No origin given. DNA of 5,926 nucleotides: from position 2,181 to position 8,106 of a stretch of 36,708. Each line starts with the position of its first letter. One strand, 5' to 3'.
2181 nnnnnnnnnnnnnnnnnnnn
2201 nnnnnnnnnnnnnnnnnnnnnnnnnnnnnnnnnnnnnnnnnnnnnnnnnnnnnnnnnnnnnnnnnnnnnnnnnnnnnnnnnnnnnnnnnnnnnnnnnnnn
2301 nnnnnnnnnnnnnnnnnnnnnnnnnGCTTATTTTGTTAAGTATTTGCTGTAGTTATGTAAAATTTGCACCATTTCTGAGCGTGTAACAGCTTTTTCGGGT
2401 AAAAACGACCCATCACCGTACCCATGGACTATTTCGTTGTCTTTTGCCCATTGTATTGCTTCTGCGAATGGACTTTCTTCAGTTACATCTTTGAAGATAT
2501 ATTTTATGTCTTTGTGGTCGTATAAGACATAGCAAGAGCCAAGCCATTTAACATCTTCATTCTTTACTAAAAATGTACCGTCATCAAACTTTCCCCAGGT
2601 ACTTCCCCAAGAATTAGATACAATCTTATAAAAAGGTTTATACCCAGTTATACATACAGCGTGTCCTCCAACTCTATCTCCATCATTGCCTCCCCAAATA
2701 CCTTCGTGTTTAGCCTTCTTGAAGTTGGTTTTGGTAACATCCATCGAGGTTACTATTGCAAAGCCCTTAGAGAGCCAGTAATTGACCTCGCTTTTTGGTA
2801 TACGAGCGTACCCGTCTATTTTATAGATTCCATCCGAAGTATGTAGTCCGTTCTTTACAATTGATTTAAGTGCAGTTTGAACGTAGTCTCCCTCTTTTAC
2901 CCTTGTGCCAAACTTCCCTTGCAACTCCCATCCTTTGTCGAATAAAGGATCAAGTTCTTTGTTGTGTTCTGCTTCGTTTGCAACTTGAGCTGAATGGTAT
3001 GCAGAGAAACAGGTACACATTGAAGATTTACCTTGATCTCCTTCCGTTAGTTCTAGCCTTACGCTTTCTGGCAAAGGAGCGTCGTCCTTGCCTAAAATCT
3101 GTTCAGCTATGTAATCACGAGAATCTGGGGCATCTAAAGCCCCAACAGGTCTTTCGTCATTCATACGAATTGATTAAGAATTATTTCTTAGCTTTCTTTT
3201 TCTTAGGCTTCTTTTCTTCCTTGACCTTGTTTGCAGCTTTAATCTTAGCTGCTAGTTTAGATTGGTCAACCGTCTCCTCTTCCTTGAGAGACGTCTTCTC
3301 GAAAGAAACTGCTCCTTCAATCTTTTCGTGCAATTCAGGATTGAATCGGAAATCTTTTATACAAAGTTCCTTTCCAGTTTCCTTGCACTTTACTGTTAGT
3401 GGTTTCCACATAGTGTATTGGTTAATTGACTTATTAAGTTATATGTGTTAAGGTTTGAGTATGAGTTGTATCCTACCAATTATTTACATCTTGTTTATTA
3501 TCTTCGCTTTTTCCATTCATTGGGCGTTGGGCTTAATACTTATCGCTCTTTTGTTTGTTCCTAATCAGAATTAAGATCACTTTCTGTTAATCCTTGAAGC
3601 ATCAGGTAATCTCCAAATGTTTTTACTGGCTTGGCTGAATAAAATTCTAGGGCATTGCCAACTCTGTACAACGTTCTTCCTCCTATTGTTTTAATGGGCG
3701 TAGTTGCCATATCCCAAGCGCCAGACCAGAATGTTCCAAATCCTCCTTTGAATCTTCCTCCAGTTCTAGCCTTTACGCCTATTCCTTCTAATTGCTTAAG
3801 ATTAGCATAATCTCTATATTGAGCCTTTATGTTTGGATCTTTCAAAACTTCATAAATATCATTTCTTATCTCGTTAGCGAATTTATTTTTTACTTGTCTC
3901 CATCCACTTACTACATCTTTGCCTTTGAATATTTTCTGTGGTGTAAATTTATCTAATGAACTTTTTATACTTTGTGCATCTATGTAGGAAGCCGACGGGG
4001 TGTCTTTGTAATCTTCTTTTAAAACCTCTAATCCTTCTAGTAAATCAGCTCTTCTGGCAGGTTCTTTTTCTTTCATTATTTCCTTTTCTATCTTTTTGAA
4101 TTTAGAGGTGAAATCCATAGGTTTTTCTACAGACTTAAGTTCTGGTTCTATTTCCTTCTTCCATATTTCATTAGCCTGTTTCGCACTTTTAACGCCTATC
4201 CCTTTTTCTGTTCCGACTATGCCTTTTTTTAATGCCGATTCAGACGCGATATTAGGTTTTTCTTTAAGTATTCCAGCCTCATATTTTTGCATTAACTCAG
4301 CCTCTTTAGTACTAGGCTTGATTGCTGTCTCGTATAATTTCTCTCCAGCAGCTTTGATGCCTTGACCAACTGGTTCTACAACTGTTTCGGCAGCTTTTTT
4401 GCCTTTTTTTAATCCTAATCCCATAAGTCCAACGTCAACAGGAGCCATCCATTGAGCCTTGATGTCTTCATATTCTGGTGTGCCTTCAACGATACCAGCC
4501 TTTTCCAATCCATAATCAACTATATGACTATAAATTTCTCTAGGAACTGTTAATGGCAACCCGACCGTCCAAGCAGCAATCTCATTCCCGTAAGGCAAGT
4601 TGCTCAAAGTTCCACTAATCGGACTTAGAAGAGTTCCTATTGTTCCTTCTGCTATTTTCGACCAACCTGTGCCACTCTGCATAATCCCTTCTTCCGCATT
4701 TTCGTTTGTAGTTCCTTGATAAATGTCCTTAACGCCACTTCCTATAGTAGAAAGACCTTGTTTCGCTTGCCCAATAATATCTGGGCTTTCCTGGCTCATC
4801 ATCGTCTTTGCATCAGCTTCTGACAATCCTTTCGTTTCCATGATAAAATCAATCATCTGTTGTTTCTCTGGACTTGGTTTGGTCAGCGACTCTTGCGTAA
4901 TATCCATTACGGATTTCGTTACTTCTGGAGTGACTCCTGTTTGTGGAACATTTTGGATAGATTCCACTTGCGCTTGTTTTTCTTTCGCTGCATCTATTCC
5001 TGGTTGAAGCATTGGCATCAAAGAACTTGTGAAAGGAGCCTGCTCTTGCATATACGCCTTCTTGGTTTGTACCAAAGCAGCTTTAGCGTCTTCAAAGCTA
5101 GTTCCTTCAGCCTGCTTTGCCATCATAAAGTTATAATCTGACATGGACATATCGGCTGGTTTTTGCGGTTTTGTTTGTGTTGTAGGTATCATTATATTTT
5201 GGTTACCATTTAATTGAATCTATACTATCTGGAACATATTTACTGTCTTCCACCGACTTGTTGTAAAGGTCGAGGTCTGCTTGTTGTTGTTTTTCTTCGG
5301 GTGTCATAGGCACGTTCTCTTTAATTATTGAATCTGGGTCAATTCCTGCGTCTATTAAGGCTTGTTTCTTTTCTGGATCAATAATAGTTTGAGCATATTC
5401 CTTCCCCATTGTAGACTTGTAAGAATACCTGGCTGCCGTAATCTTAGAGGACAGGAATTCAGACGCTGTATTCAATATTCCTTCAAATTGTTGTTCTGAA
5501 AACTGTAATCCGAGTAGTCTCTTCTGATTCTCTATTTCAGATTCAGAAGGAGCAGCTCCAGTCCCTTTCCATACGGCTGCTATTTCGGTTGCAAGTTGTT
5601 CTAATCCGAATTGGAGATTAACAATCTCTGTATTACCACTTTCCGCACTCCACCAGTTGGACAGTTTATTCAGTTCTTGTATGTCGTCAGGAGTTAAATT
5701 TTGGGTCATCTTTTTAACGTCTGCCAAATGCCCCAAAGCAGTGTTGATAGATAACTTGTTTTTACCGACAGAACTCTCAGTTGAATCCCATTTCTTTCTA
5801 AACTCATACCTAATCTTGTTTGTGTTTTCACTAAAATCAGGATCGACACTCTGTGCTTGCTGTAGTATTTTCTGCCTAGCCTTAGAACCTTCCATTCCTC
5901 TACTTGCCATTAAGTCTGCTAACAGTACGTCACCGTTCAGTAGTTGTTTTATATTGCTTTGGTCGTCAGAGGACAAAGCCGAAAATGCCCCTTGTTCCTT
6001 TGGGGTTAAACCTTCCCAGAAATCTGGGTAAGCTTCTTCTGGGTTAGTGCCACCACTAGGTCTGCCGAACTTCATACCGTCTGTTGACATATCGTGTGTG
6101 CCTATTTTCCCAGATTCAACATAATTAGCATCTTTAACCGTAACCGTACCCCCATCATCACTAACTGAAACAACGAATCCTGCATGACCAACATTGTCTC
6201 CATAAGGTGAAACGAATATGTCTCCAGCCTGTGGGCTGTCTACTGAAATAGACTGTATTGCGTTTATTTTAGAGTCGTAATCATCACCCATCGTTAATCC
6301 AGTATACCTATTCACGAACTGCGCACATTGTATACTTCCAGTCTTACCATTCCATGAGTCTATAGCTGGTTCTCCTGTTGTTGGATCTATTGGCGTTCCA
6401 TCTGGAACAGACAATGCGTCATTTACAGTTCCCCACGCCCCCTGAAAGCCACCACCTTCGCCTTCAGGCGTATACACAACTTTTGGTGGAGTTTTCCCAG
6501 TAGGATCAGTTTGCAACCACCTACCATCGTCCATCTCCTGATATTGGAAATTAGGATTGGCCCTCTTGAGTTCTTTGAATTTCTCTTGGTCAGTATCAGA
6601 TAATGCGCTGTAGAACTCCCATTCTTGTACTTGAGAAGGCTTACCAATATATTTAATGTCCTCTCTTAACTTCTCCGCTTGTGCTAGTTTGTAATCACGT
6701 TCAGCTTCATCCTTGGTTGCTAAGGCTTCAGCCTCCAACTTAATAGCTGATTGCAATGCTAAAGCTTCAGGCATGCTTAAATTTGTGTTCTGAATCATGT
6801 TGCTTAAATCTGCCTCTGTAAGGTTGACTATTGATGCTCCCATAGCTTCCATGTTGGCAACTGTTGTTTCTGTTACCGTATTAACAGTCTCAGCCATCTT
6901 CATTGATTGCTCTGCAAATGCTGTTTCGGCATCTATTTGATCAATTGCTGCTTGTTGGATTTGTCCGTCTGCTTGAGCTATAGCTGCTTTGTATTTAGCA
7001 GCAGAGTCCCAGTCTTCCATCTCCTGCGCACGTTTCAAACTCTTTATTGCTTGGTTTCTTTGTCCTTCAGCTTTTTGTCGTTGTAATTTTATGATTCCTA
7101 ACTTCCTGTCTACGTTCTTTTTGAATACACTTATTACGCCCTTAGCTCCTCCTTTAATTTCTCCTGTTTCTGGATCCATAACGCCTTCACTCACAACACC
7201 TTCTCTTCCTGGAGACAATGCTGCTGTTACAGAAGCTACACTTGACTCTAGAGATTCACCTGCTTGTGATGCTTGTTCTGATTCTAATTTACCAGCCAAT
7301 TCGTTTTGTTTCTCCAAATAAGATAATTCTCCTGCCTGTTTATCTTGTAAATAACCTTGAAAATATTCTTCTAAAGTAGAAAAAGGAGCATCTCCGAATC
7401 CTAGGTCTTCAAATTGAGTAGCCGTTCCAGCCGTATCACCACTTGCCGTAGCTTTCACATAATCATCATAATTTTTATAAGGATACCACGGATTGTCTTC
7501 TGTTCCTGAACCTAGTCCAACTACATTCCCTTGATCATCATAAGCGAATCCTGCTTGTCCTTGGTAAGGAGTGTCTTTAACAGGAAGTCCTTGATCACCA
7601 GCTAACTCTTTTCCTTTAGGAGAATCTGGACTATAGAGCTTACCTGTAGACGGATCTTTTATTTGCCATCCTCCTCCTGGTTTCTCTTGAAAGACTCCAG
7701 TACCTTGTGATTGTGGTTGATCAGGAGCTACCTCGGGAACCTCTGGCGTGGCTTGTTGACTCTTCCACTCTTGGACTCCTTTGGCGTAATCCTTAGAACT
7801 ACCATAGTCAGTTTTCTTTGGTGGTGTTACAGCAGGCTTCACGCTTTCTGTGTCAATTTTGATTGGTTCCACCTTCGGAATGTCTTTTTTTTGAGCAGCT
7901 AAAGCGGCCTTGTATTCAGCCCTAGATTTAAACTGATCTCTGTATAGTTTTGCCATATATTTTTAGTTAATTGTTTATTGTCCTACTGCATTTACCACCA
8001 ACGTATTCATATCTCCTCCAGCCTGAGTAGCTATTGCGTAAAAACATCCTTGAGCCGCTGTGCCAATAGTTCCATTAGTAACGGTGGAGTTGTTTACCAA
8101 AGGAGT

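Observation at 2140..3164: Endolysin slot occupied by a papain-like C1 peptidase fused to an SLH domain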

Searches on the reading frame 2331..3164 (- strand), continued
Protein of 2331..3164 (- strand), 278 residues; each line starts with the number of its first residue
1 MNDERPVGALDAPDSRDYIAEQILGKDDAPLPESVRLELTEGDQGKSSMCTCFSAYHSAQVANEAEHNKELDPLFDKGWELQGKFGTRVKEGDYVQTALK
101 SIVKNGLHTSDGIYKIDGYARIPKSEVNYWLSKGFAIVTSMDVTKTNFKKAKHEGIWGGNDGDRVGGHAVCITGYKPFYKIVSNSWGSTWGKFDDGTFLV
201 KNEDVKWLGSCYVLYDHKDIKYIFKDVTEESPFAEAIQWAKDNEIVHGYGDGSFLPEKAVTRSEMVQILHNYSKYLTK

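Call 53: find_encoding_contigs(protein=P0007, flank=10000, max_places=2)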
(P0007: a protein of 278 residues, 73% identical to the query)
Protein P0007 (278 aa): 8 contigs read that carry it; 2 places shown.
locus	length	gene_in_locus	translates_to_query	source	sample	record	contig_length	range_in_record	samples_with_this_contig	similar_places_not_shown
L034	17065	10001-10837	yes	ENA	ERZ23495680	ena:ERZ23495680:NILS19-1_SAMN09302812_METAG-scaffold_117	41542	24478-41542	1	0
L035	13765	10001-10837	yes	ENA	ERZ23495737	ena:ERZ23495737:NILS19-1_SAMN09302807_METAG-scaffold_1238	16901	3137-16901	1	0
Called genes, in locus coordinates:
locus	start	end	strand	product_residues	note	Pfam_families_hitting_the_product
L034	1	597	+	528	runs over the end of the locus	-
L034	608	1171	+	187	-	-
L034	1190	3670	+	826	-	-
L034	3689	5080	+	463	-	-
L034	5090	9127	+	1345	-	-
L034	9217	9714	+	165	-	-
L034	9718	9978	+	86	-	PF13392:HNH_3 (weak)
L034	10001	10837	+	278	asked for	PF00395:SLH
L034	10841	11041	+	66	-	-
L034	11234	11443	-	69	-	-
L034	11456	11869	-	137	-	-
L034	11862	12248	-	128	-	PF05866:RusA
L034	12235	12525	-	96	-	-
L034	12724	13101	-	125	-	PF25682:Phage_VG64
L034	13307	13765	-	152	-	-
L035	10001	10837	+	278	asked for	PF00395:SLH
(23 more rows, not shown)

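Call 73: search_dna_similar(query=L021:5962-6777:+, collection=phages, mode=protein, max_evalue=0.000001, max_rows=30, rows=spread)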
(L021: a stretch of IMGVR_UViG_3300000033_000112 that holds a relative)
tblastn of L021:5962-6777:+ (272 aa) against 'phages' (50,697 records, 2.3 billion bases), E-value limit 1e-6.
Records with a match: 3; places in all: 3; records where one place covers at least 80% of the query: 2.
Best place of each record, by identity: <60% 3.
By first word of the organism name: uncultured 1; Burkholderia 1; Alicyclobacillus 1.
By host as written in the record: - 1; Burkholderia glumae 1; Alicyclobacillus acidoterrestris MMB007 1.
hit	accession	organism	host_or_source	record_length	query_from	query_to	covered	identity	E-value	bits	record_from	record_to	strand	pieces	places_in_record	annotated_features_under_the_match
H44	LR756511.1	uncultured phage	metagenomic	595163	4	261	95%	38.5%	6e-50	181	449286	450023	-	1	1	record has no annotation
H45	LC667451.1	Burkholderia phage FLC9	Burkholderia glumae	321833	35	264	85%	35.3%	8e-40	152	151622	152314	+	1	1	hypothetical protein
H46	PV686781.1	Alicyclobacillus phage MMB025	Alicyclobacillus acidoterrestris MMB007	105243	36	250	79%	30.4%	1e-13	77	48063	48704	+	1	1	endolysin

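Call 74: get_annotated_region(hit=H46, flank=4000)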
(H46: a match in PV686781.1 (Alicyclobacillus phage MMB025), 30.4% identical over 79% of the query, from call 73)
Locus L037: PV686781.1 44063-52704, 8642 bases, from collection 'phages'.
description: Alicyclobacillus phage MMB025, complete genome.
organism: Alicyclobacillus phage MMB025 (NCBI taxid 3425951)
taxonomy: Viruses
host: Alicyclobacillus acidoterrestris MMB007; source: -; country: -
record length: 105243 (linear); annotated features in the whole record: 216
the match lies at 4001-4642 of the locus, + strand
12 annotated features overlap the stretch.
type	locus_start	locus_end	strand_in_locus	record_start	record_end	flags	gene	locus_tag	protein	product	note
CDS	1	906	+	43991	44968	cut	-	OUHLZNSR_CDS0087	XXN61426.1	tail fiber protein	tail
CDS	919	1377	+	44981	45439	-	-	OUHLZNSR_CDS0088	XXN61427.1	virion structural protein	head and packaging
CDS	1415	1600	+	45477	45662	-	-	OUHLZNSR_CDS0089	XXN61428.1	hypothetical protein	-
CDS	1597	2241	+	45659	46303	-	-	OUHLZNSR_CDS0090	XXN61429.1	tail fiber protein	tail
CDS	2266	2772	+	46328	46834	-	-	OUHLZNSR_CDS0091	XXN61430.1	enoyl-CoA hydratase/carnithine racemase-like protein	moron, auxiliary metabolic gene and host takeover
CDS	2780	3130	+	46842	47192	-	-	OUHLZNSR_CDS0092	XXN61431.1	hypothetical protein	-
CDS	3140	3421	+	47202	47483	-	-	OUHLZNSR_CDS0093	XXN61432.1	hypothetical protein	-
CDS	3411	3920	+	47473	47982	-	-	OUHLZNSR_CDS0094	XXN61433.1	HNH endonuclease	DNA, RNA and nucleotide metabolism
CDS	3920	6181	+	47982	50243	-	-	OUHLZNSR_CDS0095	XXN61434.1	endolysin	lysis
CDS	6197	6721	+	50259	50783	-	-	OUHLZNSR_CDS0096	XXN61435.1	hypothetical protein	-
CDS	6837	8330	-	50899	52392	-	-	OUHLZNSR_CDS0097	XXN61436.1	integrase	integration and excision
CDS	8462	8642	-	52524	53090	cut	-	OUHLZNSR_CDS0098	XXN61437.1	RuvC-like Holliday junction resolvase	DNA, RNA and nucleotide metabolism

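Call 75: search_protein_families(library=pfam, proteins=[L037:3920-6178:+, L037:6197-6718:+], max_evalue=0.01)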
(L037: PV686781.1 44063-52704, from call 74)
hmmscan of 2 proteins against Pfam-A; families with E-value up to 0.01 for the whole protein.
L037:3920-6178:+ (753 aa): 7 families
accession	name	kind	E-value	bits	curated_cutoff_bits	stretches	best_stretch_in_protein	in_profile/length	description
PF08924.17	Rv2525c_GlyHyd-like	-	1e-28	101.2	27.2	1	403-572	1-196/198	Rv2525c-like, glycoside hydrolase-like domain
PF01471.23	PG_binding_1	-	1.7e-18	67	23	1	603-659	2-57/57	Putative peptidoglycan binding domain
PF00112.29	Peptidase_C1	-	3e-06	27.9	20.7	1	39-225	14-196/220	Papain family cysteine protease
PF13529.12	Peptidase_C39_2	-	5.9e-05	24.1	24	1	116-210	56-134/143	Peptidase_C39 like family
PF09374.15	PG_binding_3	-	8.6e-05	23.1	24.6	0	643-660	15-32/76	Predicted Peptidoglycan domain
PF02369.22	Big_1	-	0.00012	22.5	34.9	1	303-355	29-81/93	Bacterial Ig-like domain (group 1)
PF10670.15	DUF4198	-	0.0019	18.8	34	1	295-341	148-196/209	Domain of unknown function (DUF4198)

L037:6197-6718:+ (174 aa): 0 families

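Call 80: search_protein_families(library=ncbifam, proteins=[window:2331-3164:-], max_evalue=0.01)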
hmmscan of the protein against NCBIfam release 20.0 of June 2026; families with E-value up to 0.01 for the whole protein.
window:2331-3164:- (278 aa): 1 family
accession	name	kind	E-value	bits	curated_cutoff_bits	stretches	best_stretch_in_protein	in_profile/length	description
NF033190.2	inl_like_NEAT_1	exception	0.00013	20.5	1275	1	190-271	669-750/754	NEAT domain-containing leucine-rich repeat protein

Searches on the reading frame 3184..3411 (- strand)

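Call 3: search_protein_families(library=pfam, proteins=[window:3184-3411:-], max_evalue=1)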
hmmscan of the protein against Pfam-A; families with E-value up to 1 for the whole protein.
window:3184-3411:- (76 aa): 1 family
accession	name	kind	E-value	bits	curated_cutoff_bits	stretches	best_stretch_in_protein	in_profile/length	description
PF19479.4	DUF6015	-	0.21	12.4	27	1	12-40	75-103/140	Family of unknown function (DUF6015)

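Call 4: search_protein_families(library=phrogs, proteins=[window:3184-3411:-], max_evalue=0.1)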
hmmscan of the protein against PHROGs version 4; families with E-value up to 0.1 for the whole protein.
window:3184-3411:- (76 aa): 1 family
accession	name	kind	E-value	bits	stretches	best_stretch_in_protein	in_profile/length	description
phrog_4058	-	unknown function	0.015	16.4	1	5-32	11-38/79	-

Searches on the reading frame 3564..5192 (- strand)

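Call 10: search_protein_families(library=phrogs, proteins=[window:3564-5192:-], max_evalue=0.001)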
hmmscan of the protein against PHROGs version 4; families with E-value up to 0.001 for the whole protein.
window:3564-5192:- (543 aa): 0 families

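Call 15: search_protein_families(library=pfam, proteins=[window:3564-5192:-], max_evalue=0.01)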
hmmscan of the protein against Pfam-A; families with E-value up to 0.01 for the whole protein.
window:3564-5192:- (543 aa): 1 family
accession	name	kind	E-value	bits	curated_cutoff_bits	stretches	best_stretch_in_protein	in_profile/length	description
PF05791.16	Bacillus_HBL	-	0.00012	22.4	29.1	1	288-395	8-114/177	Bacillus haemolytic enterotoxin (HBL)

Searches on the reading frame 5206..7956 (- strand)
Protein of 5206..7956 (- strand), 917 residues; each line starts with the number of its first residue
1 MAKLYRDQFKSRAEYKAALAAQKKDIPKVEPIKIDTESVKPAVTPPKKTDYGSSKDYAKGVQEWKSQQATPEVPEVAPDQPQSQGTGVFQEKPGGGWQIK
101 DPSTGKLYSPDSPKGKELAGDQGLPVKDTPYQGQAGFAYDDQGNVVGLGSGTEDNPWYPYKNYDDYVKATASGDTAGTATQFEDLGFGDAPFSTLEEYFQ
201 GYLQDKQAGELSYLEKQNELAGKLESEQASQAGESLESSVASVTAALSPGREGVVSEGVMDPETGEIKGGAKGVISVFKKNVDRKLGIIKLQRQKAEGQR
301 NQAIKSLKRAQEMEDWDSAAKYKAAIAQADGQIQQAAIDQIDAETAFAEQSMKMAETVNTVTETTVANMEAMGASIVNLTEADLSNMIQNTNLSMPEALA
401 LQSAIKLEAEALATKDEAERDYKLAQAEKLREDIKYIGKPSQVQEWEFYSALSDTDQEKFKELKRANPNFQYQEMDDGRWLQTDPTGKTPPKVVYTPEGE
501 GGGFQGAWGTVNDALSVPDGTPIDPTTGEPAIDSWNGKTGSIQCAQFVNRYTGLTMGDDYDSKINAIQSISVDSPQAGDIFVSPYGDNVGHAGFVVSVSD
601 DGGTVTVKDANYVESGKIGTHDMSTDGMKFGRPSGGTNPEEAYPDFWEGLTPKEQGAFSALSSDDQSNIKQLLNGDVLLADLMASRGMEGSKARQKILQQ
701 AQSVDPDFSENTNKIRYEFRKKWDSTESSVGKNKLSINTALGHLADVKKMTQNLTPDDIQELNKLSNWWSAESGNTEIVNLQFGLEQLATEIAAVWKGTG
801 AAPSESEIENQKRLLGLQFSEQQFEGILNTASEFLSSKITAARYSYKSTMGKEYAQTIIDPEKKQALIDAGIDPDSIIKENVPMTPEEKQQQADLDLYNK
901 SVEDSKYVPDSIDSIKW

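Call 10: search_protein_families(library=phrogs, proteins=[window:5206-7956:-], max_evalue=0.001)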
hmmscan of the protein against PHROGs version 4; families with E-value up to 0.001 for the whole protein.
window:5206-7956:- (917 aa): 1 family
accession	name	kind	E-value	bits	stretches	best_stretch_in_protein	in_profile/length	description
phrog_8577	-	lysis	7.7e-05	22.9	0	574-607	73-109/453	endolysin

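Call 15: search_protein_families(library=pfam, proteins=[window:5206-7956:-], max_evalue=0.01)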
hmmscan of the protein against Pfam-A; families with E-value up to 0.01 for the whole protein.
window:5206-7956:- (917 aa): 1 family
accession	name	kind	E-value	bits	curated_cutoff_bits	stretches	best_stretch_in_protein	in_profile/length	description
PF05257.22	CHAP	-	4.2e-10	40.4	26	1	538-611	4-81/81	CHAP domain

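Call 80: search_protein_families(library=ncbifam, proteins=[window:5206-7956:-], max_evalue=0.01)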
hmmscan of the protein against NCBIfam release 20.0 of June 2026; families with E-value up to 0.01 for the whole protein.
window:5206-7956:- (917 aa): 0 families
